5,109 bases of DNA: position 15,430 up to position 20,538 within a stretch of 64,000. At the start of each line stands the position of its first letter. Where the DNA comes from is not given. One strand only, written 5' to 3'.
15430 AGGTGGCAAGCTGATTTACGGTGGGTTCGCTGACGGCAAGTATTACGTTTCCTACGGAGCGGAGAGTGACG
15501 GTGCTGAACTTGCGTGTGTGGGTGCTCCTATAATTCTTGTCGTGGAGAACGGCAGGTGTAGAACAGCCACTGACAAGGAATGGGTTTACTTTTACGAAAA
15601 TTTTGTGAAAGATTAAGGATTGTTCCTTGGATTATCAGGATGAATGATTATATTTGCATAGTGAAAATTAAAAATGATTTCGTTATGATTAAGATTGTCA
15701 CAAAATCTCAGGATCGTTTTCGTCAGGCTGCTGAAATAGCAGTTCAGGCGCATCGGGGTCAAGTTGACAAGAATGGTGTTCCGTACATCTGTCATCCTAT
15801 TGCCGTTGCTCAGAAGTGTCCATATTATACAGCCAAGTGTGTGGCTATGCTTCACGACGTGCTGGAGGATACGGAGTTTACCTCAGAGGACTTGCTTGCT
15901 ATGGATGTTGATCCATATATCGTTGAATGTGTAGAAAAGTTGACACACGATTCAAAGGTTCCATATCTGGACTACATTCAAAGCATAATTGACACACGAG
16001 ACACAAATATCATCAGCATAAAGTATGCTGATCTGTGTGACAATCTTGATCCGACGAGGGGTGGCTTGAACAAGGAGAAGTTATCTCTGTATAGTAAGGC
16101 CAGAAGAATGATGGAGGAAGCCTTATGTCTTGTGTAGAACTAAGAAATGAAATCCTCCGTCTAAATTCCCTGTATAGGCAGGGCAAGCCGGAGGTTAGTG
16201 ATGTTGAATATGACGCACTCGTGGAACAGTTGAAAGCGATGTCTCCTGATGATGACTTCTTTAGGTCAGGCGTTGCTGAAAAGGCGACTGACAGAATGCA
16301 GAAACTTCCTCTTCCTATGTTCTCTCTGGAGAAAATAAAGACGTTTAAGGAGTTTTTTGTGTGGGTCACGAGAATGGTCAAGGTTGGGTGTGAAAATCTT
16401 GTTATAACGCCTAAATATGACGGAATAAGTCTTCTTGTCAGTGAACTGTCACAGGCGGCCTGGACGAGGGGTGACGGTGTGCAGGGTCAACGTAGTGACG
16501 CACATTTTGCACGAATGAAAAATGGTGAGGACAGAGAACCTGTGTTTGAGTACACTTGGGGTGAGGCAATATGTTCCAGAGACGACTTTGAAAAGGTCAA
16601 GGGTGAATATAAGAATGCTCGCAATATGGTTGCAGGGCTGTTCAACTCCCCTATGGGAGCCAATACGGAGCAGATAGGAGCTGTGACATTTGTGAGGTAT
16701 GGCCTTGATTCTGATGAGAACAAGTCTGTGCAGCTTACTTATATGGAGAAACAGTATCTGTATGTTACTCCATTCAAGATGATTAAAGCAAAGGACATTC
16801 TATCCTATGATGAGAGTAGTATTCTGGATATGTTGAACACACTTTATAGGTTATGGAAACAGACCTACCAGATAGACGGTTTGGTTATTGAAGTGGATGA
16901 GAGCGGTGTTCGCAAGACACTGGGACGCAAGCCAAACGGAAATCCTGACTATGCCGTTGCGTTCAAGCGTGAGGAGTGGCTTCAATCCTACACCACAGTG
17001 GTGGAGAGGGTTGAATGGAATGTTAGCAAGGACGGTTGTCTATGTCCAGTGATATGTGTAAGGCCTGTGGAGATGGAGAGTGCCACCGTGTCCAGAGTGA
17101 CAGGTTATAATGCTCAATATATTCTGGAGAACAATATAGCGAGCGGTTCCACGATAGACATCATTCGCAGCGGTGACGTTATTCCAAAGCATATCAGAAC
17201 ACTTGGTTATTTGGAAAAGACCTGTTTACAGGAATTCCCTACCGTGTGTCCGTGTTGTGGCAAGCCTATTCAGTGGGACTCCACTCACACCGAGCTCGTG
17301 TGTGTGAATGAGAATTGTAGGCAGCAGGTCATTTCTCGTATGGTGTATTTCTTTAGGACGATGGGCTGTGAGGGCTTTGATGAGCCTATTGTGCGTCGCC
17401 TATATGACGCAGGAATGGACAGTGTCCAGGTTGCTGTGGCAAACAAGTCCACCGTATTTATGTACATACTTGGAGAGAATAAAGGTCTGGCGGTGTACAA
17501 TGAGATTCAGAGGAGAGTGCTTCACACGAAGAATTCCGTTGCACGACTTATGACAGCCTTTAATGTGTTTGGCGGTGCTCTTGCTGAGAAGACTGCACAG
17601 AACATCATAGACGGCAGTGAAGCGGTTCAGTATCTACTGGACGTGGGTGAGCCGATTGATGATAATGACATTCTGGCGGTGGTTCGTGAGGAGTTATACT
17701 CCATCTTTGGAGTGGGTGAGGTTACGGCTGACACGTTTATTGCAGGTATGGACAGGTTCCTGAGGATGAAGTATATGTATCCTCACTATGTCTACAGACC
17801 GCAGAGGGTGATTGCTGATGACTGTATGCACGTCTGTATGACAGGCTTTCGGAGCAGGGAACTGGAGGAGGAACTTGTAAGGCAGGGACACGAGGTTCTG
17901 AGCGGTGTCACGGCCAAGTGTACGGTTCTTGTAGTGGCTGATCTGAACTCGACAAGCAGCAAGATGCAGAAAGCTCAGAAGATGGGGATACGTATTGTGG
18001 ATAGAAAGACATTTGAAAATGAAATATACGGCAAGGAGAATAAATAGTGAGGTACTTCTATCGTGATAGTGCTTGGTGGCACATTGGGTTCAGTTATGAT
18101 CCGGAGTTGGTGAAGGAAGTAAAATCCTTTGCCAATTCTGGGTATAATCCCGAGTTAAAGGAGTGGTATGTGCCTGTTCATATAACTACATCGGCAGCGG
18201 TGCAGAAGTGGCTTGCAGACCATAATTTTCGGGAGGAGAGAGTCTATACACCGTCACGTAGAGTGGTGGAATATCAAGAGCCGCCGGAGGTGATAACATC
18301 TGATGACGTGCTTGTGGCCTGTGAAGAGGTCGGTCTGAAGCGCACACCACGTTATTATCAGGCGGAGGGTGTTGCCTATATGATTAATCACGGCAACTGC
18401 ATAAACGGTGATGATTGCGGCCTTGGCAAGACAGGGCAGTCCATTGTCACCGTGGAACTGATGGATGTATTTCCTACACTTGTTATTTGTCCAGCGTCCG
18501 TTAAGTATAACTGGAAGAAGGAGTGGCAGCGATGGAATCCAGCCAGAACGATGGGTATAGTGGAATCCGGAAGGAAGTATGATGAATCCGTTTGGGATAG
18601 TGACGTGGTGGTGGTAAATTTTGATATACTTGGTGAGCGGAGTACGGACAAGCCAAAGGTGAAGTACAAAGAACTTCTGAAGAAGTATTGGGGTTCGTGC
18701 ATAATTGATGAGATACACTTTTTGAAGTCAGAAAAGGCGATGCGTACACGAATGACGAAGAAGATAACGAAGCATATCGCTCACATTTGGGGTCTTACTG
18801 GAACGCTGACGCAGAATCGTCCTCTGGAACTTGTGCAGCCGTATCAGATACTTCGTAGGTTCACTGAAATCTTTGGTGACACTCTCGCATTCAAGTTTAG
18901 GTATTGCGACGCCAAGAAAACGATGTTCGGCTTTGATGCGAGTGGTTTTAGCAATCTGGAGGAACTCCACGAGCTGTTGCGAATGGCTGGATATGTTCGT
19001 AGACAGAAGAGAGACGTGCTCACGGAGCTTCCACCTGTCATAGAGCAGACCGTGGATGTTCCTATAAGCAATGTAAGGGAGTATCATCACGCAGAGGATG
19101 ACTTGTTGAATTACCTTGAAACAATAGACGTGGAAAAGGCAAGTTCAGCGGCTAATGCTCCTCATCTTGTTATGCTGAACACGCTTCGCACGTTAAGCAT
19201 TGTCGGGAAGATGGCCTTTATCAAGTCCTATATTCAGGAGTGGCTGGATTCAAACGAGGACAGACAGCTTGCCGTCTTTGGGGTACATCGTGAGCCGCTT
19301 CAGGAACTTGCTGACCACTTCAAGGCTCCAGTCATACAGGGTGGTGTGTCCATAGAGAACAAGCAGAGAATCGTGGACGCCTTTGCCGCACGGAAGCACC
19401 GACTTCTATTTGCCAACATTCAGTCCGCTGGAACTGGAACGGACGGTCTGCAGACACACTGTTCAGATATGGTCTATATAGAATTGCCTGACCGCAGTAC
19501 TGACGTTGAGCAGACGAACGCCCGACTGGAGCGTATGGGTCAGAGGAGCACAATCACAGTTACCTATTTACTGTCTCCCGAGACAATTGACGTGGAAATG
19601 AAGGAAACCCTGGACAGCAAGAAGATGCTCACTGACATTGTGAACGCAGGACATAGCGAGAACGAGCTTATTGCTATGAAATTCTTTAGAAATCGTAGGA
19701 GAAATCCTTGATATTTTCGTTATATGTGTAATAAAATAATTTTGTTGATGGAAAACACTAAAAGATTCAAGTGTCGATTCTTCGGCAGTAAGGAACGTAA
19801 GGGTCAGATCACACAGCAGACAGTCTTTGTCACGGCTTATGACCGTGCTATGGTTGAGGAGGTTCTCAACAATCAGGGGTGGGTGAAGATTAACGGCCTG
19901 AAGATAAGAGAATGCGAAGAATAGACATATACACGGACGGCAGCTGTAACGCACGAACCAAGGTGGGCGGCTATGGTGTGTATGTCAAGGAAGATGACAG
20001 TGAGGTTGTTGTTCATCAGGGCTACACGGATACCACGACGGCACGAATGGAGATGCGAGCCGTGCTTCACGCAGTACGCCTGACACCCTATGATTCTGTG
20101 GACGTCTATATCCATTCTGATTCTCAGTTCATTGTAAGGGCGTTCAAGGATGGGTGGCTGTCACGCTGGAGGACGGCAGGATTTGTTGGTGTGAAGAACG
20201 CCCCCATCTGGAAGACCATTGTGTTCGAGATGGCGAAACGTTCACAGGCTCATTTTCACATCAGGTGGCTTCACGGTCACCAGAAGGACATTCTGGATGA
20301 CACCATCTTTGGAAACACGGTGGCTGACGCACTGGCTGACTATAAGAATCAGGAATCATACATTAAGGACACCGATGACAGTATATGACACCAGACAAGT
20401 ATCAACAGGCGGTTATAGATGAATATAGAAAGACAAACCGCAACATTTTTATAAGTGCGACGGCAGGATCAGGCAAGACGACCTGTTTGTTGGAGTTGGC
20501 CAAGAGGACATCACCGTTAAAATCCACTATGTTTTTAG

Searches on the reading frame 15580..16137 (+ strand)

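Call 77: search_protein_families(library=pfam, proteins=[window:15580-16137:+], max_evalue=0.001)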
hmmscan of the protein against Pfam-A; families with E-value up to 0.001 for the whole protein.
window:15580-16137:+ (185 aa): 1 family
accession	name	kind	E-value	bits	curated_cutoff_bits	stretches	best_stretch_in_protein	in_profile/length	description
PF13328.12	HD_4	-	3.1e-05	24.2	27.2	1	50-130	1-83/156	HD domain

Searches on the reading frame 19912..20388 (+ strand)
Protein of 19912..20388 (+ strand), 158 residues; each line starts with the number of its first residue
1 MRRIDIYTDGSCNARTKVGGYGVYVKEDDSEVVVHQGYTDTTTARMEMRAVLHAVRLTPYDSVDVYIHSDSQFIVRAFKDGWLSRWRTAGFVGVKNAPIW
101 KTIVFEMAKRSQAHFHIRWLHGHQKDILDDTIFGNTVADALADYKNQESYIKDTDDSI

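Call 77: search_protein_families(library=pfam, proteins=[window:19912-20388:+], max_evalue=0.001)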
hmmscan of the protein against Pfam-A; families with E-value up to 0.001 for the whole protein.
window:19912-20388:+ (158 aa): 1 family
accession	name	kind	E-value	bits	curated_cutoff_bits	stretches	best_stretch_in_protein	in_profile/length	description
PF00075.30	RNase_H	-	3.8e-22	79.4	25.8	1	4-143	4-137/141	RNase H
